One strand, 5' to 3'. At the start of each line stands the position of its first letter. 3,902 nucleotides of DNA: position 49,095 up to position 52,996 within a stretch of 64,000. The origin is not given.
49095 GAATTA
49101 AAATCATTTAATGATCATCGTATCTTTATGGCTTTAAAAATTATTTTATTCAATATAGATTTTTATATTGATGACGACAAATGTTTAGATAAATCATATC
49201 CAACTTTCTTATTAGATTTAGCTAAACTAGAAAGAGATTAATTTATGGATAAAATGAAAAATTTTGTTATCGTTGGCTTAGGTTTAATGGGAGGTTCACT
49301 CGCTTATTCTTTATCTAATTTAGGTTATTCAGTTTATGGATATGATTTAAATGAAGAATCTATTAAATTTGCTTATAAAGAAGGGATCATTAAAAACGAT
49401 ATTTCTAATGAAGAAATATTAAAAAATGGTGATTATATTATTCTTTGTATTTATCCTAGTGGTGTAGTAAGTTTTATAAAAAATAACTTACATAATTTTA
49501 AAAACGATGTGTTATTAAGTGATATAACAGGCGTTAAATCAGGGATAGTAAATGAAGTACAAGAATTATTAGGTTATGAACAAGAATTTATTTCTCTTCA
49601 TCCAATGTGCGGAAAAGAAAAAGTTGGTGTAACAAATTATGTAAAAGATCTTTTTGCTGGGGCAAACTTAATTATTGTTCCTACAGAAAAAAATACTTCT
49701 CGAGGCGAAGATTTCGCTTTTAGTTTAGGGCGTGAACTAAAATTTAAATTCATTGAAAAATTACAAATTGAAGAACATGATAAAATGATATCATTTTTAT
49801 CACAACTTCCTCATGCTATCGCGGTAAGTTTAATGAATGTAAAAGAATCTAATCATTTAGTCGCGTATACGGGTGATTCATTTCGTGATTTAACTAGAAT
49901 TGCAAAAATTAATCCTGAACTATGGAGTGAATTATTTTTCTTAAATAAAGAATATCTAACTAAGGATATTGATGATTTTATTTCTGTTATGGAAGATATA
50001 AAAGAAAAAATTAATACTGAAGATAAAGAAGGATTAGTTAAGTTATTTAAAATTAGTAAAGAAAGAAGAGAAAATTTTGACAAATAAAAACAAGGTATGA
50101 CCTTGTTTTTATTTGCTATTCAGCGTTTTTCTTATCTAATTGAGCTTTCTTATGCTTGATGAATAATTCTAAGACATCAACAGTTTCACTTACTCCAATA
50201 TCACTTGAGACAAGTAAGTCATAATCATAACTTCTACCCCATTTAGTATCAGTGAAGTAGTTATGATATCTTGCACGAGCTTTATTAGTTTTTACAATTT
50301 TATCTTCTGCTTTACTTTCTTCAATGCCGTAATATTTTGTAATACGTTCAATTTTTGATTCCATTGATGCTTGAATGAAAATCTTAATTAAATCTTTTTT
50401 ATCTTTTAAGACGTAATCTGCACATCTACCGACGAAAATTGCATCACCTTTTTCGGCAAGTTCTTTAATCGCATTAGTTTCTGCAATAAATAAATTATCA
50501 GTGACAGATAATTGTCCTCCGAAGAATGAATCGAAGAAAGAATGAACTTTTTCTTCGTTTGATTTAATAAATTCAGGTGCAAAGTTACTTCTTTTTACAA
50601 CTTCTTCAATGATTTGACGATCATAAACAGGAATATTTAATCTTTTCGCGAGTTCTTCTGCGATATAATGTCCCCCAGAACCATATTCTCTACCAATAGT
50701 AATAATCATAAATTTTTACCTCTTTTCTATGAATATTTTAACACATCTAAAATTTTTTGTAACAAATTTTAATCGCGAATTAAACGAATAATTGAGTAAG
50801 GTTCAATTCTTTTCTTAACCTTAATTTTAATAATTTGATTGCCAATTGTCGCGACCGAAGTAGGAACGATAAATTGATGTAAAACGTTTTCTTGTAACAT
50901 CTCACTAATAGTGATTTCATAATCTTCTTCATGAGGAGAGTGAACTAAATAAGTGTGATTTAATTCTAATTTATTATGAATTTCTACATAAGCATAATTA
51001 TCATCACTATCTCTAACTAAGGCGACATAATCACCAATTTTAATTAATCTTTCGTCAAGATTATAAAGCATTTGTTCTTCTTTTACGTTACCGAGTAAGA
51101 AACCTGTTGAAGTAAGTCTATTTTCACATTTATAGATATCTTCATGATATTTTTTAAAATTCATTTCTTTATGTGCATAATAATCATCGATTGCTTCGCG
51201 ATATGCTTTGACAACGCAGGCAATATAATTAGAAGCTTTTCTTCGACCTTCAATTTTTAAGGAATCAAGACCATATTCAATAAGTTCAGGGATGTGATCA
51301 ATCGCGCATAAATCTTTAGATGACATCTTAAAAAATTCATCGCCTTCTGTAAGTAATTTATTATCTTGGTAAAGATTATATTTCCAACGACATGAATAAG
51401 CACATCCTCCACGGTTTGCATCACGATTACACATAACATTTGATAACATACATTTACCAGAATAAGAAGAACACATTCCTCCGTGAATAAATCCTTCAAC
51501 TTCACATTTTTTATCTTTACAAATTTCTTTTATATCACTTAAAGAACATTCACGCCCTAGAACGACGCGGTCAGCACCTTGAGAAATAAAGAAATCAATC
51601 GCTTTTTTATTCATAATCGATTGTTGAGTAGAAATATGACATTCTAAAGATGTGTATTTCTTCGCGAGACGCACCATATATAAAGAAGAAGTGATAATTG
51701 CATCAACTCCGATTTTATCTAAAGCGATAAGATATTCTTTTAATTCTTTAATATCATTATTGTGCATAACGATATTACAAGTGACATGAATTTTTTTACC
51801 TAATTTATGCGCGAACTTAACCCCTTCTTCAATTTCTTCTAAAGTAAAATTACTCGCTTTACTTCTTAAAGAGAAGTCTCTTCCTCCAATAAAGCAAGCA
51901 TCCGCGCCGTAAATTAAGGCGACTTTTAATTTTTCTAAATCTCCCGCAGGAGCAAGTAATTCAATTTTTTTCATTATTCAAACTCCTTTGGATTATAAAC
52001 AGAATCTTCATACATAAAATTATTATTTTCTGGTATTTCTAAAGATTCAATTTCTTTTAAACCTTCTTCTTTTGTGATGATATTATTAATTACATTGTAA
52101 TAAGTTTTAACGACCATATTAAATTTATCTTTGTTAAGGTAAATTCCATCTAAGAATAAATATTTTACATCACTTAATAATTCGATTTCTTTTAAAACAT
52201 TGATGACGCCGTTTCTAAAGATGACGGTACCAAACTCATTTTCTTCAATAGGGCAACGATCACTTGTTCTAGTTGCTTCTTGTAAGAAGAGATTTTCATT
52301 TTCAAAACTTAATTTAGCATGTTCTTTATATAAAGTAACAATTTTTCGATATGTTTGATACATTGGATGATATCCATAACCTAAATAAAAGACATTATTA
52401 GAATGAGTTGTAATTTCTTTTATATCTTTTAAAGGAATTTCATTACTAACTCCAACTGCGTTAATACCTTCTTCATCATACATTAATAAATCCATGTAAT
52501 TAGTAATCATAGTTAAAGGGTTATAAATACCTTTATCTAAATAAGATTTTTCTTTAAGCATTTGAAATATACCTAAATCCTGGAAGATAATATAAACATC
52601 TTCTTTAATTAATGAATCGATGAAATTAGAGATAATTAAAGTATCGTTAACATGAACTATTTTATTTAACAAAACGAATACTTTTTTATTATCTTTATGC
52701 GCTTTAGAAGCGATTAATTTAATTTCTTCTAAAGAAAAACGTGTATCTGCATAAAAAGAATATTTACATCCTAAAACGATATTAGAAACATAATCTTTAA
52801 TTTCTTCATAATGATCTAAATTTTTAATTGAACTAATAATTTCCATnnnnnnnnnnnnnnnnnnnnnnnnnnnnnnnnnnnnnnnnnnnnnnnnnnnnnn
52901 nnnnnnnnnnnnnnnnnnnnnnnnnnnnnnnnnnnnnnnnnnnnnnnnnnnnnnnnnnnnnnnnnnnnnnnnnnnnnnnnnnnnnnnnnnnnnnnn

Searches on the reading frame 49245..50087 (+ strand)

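Call 51: search_protein_families(library=pfam, proteins=[window:49245-50087:+], max_evalue=0.00001)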
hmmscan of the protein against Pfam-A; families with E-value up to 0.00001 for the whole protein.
window:49245-50087:+ (280 aa): 4 families
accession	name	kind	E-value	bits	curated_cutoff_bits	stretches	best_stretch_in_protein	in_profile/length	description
PF02153.23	PDH_N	-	1e-22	80.8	26.5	1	24-151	6-134/154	Prephenate dehydrogenase, nucleotide-binding domain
PF20463.3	PDH_C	-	9.1e-22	77.8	22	1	176-269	3-101/102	Prephenate dehydrogenase, dimerization domain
PF03446.21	NAD_binding_2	-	8.1e-09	36.1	21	1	9-105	4-103/161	NAD binding domain of 6-phosphogluconate dehydrogenase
PF03807.23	F420_oxidored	-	1.5e-07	32.3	21.6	1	8-92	3-90/94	NADP oxidoreductase coenzyme F420-dependent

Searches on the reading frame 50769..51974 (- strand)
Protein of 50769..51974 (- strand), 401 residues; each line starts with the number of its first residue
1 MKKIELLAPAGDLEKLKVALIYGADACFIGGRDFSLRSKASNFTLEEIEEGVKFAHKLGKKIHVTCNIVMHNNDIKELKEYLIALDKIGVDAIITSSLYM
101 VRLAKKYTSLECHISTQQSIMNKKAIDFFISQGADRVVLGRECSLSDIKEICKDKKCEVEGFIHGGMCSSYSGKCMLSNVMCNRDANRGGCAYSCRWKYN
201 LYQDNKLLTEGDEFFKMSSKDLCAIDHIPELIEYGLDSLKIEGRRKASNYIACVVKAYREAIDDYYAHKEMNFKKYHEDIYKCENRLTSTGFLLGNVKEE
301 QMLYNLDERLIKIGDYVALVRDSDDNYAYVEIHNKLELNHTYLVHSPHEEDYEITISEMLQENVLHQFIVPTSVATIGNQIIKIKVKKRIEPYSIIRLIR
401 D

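Call 51: search_protein_families(library=pfam, proteins=[window:50769-51974:-], max_evalue=0.00001)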
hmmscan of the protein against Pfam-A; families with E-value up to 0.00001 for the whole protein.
window:50769-51974:- (401 aa): 2 families
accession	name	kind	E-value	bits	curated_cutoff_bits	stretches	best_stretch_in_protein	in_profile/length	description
PF01136.24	Peptidase_U32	-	5.9e-74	248.7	22.4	1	75-297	1-231/233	Peptidase family U32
PF16325.11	Peptidase_U32_C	-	8.7e-09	35.9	28.2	1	315-397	4-83/83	Peptidase family U32 C-terminal domain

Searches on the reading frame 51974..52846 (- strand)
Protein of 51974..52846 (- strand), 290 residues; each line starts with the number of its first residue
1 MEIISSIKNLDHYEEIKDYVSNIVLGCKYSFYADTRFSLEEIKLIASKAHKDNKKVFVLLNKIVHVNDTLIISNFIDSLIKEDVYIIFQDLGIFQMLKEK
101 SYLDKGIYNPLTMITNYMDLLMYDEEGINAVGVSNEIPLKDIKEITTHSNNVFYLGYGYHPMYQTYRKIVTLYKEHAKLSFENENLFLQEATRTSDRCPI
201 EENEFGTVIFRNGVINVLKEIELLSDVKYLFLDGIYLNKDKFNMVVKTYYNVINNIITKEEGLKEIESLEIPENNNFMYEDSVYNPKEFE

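Call 51: search_protein_families(library=pfam, proteins=[window:51974-52846:-], max_evalue=0.00001)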
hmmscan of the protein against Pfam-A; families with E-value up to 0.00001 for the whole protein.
window:51974-52846:- (290 aa): 1 family
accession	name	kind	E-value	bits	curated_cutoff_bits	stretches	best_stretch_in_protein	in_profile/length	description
PF01136.24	Peptidase_U32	-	2e-16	60.4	22.4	1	74-261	6-204/233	Peptidase family U32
